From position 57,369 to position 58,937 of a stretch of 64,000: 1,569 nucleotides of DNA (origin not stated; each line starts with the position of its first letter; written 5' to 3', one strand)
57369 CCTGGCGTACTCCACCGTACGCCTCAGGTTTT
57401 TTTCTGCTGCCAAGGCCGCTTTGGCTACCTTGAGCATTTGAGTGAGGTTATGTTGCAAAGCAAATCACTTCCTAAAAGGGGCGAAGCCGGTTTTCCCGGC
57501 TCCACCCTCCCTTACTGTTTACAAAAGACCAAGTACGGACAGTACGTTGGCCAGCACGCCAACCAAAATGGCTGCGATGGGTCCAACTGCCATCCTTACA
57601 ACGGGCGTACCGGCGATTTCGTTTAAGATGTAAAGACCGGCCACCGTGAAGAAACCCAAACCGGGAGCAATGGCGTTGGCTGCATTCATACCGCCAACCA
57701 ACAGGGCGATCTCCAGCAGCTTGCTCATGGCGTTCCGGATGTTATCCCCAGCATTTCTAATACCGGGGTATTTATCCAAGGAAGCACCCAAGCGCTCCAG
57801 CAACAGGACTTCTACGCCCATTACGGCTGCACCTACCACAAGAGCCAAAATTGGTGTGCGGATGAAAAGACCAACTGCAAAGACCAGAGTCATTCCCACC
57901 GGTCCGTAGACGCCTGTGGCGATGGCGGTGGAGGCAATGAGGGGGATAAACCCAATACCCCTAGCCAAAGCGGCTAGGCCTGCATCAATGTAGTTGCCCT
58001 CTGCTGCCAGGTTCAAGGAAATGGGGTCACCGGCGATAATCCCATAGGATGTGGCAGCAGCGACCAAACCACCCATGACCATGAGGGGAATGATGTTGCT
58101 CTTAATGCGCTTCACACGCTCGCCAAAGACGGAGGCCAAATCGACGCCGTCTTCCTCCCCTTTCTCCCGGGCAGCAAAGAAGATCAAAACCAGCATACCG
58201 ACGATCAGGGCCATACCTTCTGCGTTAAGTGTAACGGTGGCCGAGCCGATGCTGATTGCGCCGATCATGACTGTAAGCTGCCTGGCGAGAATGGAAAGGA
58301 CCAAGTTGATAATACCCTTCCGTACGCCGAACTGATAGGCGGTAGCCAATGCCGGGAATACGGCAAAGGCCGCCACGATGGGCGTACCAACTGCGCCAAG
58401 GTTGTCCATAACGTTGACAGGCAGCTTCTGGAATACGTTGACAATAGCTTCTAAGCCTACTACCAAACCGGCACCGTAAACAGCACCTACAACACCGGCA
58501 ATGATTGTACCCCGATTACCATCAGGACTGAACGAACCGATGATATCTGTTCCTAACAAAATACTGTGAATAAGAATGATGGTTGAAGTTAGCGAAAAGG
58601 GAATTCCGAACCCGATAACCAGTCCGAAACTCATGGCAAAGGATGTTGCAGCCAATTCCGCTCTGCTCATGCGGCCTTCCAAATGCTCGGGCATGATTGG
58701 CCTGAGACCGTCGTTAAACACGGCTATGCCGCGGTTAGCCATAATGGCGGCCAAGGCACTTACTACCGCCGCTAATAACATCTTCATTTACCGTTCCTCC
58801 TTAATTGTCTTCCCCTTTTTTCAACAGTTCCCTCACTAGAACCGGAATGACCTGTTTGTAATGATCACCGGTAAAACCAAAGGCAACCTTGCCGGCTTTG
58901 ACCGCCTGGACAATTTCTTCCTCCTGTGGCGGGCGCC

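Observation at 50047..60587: Complete php-yhfSTUWXYZ-like cluster directly fused to pseudouridine catabolism genes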

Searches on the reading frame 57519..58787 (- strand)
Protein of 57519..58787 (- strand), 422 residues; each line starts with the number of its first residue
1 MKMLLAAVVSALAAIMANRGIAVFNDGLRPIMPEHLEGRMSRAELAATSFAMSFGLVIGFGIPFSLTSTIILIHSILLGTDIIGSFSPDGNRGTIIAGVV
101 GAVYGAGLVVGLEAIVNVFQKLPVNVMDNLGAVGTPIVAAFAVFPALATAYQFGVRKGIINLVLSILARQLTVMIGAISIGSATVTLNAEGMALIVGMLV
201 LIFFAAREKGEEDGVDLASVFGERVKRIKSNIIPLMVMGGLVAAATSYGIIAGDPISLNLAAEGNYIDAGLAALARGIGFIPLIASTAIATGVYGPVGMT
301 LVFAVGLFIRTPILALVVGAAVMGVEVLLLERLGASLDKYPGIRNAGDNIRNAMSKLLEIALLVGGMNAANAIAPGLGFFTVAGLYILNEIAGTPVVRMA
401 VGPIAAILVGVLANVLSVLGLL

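Call 3: search_protein_families(library=pfam, proteins=[window:57519-58787:-])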
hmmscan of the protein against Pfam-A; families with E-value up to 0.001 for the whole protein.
window:57519-58787:- (422 aa): 1 family
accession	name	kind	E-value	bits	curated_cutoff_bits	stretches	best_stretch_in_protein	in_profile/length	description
PF10797.14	YhfT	-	4.5e-175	583.2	26.1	1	3-421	2-429/430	Protein of unknown function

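Call 4: search_protein_families(library=ncbifam, proteins=[window:57519-58787:-])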
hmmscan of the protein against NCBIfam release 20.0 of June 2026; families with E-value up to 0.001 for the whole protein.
window:57519-58787:- (422 aa): 0 families

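Call 16: find_related_loci(query=A1, collection=genome_contigs, flank=10000)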
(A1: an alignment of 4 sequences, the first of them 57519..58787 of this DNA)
Query A1 (422 aa) in genome_contigs; peptide patterns used: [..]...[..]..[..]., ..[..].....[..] (x = any residue, [..] = any of these).
559 stretches matched a pattern; 453 encode a relative of the query (tblastn E <= 1e-3); the best 80 are kept; 80 distinct loci.
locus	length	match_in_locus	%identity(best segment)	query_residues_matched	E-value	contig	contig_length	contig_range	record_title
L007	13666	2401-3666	82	1-422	0e+0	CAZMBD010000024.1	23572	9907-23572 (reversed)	MAG TPA_asm: uncultured Clostridiaceae bacterium isolate SRP192927_co8_27 genome assembly, contig: NODE_1678_length_2357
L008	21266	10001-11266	80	1-422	0e+0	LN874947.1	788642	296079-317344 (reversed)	Clostridiales bacterium mt11 genome assembly Mediannikovella massiliensis, scaffold scaffold00015, whole genome shotgun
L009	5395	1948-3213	72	1-422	0e+0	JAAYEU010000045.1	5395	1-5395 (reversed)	MAG: Tissierellia bacterium isolate AS07pgkLD_199 25671_AS07, whole genome shotgun sequence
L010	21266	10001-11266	72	1-422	0e+0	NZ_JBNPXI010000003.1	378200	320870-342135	Brassicibacter mesophilus strain DSM 24659 Ga0415269_03, whole genome shotgun sequence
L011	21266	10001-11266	73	1-422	0e+0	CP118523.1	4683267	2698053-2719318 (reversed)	Clostridiaceae bacterium M8S5 chromosome, complete genome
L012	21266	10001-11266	70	1-422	0e+0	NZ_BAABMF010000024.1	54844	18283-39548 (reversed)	Clostridium sediminicola strain SH18-2 sequence024, whole genome shotgun sequence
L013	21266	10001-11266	72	1-422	0e+0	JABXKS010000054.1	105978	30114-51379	MAG: Clostridiales bacterium isolate GPF-1 scaffold_25, whole genome shotgun sequence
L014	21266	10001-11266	70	1-422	0e+0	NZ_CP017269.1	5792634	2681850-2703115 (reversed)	Geosporobacter ferrireducens strain IRF9 chromosome, complete genome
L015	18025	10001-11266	71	1-422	0e+0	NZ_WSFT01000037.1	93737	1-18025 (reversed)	Anaeromonas frigoriresistens strain D2Q-11 176-93737-17520129, whole genome shotgun sequence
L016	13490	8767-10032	70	1-422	0e+0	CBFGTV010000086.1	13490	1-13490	MAG TPA_asm: uncultured Clostridiaceae bacterium isolate SRR17295758_concoct_140 genome assembly, contig: ERZ23579493.38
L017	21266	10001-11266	71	1-422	0e+0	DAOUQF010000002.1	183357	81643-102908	MAG TPA_asm: Eubacteriales bacterium isolate CSMAG_119 CSMAG_119_k141_4486247_length_183357_cov_16.0000, whole genome sh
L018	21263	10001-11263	70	1-421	0e+0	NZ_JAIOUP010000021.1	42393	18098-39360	Schnuerera sp. xch1 NODE_21_length_42393_cov_366.008177, whole genome shotgun sequence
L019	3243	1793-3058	70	1-422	0e+0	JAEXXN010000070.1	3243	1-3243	MAG: Bacillota bacterium isolate OH_HDB_150 k127_282300, whole genome shotgun sequence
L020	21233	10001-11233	71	1-411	0e+0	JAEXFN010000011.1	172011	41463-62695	MAG: Bacillota bacterium isolate OH_HBB_250 k127_760478, whole genome shotgun sequence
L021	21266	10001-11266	69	1-422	0e+0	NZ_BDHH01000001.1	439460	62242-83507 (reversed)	Fusibacter sp. 3D3, whole genome shotgun sequence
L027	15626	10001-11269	63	1-421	2e-174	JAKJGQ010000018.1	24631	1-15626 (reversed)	MAG: Thermotogae bacterium isolate UR.bin268 NODE_18_length_24631_cov_30.165879, whole genome shotgun sequence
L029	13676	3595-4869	64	1-422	3e-173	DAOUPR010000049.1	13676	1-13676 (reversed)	MAG TPA_asm: Clostridium sp. isolate CSMAG_105 CSMAG_105_k127_4799557_length_13676_cov_18.0000, whole genome shotgun seq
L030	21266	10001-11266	65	1-421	7e-173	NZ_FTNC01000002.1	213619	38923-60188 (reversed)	Halanaerobium kushneri strain ATCC 700103, whole genome shotgun sequence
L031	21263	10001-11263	63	1-421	6e-172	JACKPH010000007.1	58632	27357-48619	MAG: Thermotogae bacterium isolate HK-STAS-THER-3 HK-STAS-THER-3_7, whole genome shotgun sequence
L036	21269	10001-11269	64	1-421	5e-167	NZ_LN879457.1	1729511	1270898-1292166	Desnuesiella massiliensis strain mt10, whole genome shotgun sequence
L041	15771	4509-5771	63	1-421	7e-165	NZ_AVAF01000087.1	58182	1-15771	MAG: Thermoanaerobacter sp. A7A NODE_2627.15_length_58182_cov_149.272034, whole genome shotgun sequence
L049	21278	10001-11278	58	1-422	9e-158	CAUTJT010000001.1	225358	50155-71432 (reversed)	MAG TPA_asm: uncultured Streptobacillus sp. isolate SRR15001304_bin.1_MetaWRAP_v1.3_MAG genome assembly, contig: ERZ1421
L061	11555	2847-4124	56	1-422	1e-151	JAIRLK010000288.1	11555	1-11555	MAG: Treponema sp. isolate Cc175_bin43 k119_3416024, whole genome shotgun sequence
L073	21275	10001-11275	59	1-421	1e-148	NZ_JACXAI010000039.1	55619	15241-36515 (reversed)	Metabacillus arenae strain IB182487 Contig_39, whole genome shotgun sequence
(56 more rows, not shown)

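Call 30: search_protein_families(library=pfam, proteins=[L049:12192-13421:+, L036:2347-3312:+, L029:10658-11422:+, L031:17551-17811:+, L030:19648-20694:+, L041:1654-2562:+, L061:9816-11543:+, L027:2795-3991:-, L073:14881-15699:+, L013:18385-19293:+])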
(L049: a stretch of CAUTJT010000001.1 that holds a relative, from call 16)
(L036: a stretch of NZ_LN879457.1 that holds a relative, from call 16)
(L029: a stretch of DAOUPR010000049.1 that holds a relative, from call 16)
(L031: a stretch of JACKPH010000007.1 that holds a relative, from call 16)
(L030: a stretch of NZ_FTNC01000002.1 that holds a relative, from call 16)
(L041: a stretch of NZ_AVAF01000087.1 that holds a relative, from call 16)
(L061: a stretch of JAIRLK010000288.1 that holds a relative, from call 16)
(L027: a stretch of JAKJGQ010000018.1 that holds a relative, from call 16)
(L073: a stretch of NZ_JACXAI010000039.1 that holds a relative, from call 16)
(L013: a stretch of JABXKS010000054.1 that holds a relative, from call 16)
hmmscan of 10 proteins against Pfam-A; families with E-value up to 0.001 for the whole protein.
L049:12192-13421:+ (409 aa): 1 family
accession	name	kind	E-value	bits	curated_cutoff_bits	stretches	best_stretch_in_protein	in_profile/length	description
PF00144.29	Beta-lactamase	-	1.9e-59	201.9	27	1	34-380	8-313/329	Beta-lactamase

L036:2347-3312:+ (321 aa): 2 families
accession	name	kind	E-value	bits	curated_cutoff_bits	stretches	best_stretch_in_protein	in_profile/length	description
PF00005.33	ABC_tran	-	1.9e-30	106.7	25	1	26-177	2-136/137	ABC transporter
PF08352.17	oligo_HPY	-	1.3e-19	70.7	27.1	1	229-294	1-65/65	Oligopeptide/dipeptide transporter, C-terminal region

L029:10658-11422:+ (254 aa): 1 family
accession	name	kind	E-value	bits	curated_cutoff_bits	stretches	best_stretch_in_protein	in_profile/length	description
PF01182.26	Glucosamine_iso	-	1.5e-23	84.3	27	1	18-233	11-220/225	Glucosamine-6-phosphate isomerases/6-phosphogluconolactonase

L031:17551-17811:+ (86 aa): 1 family
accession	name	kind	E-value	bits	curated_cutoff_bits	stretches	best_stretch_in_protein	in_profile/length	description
PF00381.24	PTS-HPr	-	5.5e-28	97.3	23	1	4-82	3-80/81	PTS HPr component phosphorylation site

L030:19648-20694:+ (348 aa): 2 families
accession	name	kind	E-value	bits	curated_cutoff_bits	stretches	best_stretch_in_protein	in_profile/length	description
PF19200.6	MupG_N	-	1.1e-72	244.8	24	1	2-225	1-236/237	6-phospho-N-acetylmuramidase, N-terminal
PF05913.16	MupG_C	-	3.3e-27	95.4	24.4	1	238-343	7-116/116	6-phospho-N-acetylmuramidase, C-terminal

L041:1654-2562:+ (302 aa): 5 families
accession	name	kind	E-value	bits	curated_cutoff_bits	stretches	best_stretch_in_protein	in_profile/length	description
PF22645.1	GKRP_SIS_N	-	1.1e-22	80.3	27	1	48-154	2-112/113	Glucokinase regulatory protein N-terminal SIS domain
PF13580.11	SIS_2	-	3.5e-14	53.4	27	1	41-165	14-137/138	SIS domain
PF01380.27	SIS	-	3e-09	37.2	25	1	127-208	49-128/131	SIS domain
PF22198.1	GKRP_SIS_2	-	5.6e-09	36.5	27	1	48-103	7-62/191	Glucokinase regulatory protein, second SIS domain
PF20741.3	GKRP-like_C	-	1.3e-05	26.1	27.7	1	222-264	2-44/100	C-terminal lid domain of glucokinase regulatory protein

L061:9816-11543:+ (575 aa): 3 families
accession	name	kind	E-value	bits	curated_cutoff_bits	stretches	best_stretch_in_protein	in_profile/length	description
PF02896.24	PEP-utilizers_C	-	1.2e-109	366.5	22.8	1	264-546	9-292/293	PEP-utilising enzyme, PEP-binding domain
PF05524.18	PEP-utilisers_N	-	1.9e-19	70.4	24.4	1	4-132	1-121/121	PEP-utilising enzyme, N-terminal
PF00391.29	PEP-utilizers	-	2.5e-18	65.9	23.1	1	159-231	2-72/72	PEP-utilising enzyme, mobile domain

L027:2795-3991:- (398 aa): 1 family
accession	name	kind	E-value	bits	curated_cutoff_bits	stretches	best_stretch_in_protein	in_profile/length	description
PF00202.27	Aminotran_3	-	5.7e-67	226.6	30.5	1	27-394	10-403/403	Aminotransferase class-III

L073:14881-15699:+ (272 aa): 1 family
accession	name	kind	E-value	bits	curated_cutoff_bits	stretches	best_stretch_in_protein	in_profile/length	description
PF02811.25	PHP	-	8.5e-24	85.2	26.4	1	8-202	1-164/164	PHP domain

L013:18385-19293:+ (302 aa): 3 families
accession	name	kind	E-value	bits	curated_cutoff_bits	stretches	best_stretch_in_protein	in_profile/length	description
PF00294.29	PfkB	-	4.9e-77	259.7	25.8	1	1-294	1-302/302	pfkB family carbohydrate kinase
PF08543.17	Phos_pyr_kin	-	6.1e-13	49.2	27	1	160-276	103-226/246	Phosphomethylpyrimidine kinase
PF25270.1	Khk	-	5.4e-07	29.6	35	1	179-284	243-349/365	Prokaryotic ketohexokinase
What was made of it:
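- MupG occurs in 4 loci and MurQ in 3 (call 30).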

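Call 64: search_protein_families(library=ncbifam, proteins=[L029:10658-11422:+, L013:18385-19293:+], max_evalue=0.00001)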
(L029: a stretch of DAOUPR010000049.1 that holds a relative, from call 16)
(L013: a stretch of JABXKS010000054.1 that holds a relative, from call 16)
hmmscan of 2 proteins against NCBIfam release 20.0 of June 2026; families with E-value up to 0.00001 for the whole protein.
L029:10658-11422:+ (254 aa): 8 families
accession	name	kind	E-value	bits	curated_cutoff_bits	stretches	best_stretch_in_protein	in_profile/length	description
NF001684.0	PRK00443.1-4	subfamily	5.2e-90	301.5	326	1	6-248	1-242/260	glucosamine-6-phosphate deaminase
TIGR00502.1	nagB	equivalog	3.4e-87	292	236.9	1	6-248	1-248/259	glucosamine-6-phosphate deaminase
NF002557.0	PRK02122.1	subfamily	6e-80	269.1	384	1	15-250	42-278/653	glucosamine-6-phosphate deaminase-like protein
NF001682.0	PRK00443.1-1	equivalog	1.4e-62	211.4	528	1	9-244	4-231/262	glucosamine-6-phosphate deaminase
NF001685.0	PRK00443.1-5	equivalog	4e-51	173.8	513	1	6-247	1-247/266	glucosamine-6-phosphate deaminase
NF007291.0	PRK09762.1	equivalog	1e-44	152.9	271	1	9-241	7-235/236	galactosamine-6-phosphate isomerase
NF009022.0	PRK12358.1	equivalog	2.5e-36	125.4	247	1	6-248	1-238/239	glucosamine-6-phosphate deaminase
TIGR01198.1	pgl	equivalog_domain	3.2e-21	76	124.45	1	17-244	12-231/234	6-phosphogluconolactonase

L013:18385-19293:+ (302 aa): 31 families (the best 25 are shown)
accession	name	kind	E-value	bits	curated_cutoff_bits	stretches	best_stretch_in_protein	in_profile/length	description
TIGR02152.1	D_ribokin_bact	equivalog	8.7e-111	370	299.65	1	4-298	1-297/298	ribokinase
NF008353.0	PRK11142.1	equivalog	3.7e-94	315.6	341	1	1-300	2-302/307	ribokinase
TIGR04382.1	myo_inos_iolC_N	equivalog_domain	7.3e-33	114.1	300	1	31-300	27-308/309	5-dehydro-2-deoxygluconokinase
NF053626.1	RibKinHalex1628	equivalog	5.8e-30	104.8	330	1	1-300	1-290/293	ATP-dependent ribose-1-phosphate kinase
NF041134.1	R1P_kin_Thcocales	equivalog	5.9e-30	104.7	500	1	4-297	3-278/291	ADP-dependent ribose-1-phosphate kinase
TIGR03168.1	1-PFK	subfamily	2.7e-29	102.1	216.4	1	30-296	27-294/305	hexose kinase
NF006957.1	PRK09434.1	equivalog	8.8e-29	101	450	1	31-296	20-301/302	fructokinase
TIGR03828.1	pfkB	equivalog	9.1e-28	97.2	292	1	25-297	22-295/305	1-phosphofructokinase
TIGR02198.1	rfaE_dom_I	equivalog_domain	8.2e-23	81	345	1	3-289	9-304/315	D-glycero-beta-D-manno-heptose-7-phosphate kinase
NF049991.1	TagKinase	equivalog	3.4e-22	78.7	420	1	36-300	39-314/321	tagatose kinase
NF040938.1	KDG_KDGal_kin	equivalog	8.9e-22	77.6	400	1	37-300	29-302/305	bifunctional 2-dehydro-3-deoxygluconokinase/2-dehydro-3-deoxygalactonokinase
NF007321.0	PRK09813.1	equivalog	1.4e-21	77.1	247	1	33-287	19-260/261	fructoselysine 6-kinase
NF007632.0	PRK10294.1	equivalog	9.1e-20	71.1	353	1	37-286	37-291/310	6-phosphofructokinase II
NF007416.0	PRK09954.1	equivalog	1.3e-19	70.4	561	1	5-281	61-339/362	sugar kinase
NF041320.1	pfkB_Halo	equivalog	1.6e-18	67.2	400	1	34-288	33-283/302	1-phosphofructokinase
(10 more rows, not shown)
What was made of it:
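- A true ribokinase lies near the cluster in L013 and L017 (calls 30, 64).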

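Call 71: search_protein_families(library=pfam, alignment_id=A1, max_evalue=10)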
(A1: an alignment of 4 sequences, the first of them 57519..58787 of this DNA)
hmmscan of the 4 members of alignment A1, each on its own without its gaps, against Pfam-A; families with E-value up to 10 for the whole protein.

A. member 1, window:57519-58787:- (422 aa): 2 families
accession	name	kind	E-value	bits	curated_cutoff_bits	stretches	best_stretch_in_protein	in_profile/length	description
PF10797.14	YhfT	-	4.5e-175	583.2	26.1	1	3-421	2-429/430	Protein of unknown function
PF16996.10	Asp4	-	0.13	12.8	27.7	1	39-66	25-52/55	Accessory secretory protein Sec Asp4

B. families by the number of members that match (of 4 scanned): 5 families
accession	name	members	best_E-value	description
PF10797.14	YhfT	4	1.1e-185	Protein of unknown function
PF12841.12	YvrJ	1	0.061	YvrJ protein family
PF23831.1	DUF7201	1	0.11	Coiled-coil region of unknown function (DUF7201)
PF16996.10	Asp4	1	0.13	Accessory secretory protein Sec Asp4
PF01034.25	Syndecan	1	6.9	Syndecan domain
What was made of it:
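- Closest known: EF_0829/EF_0830. Different: The membrane protein YhfT shows no detectable similarity to other families (call 71).
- Tried and rejected: No relation to any other Pfam transporter family, even at E <= 10 (call 71).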
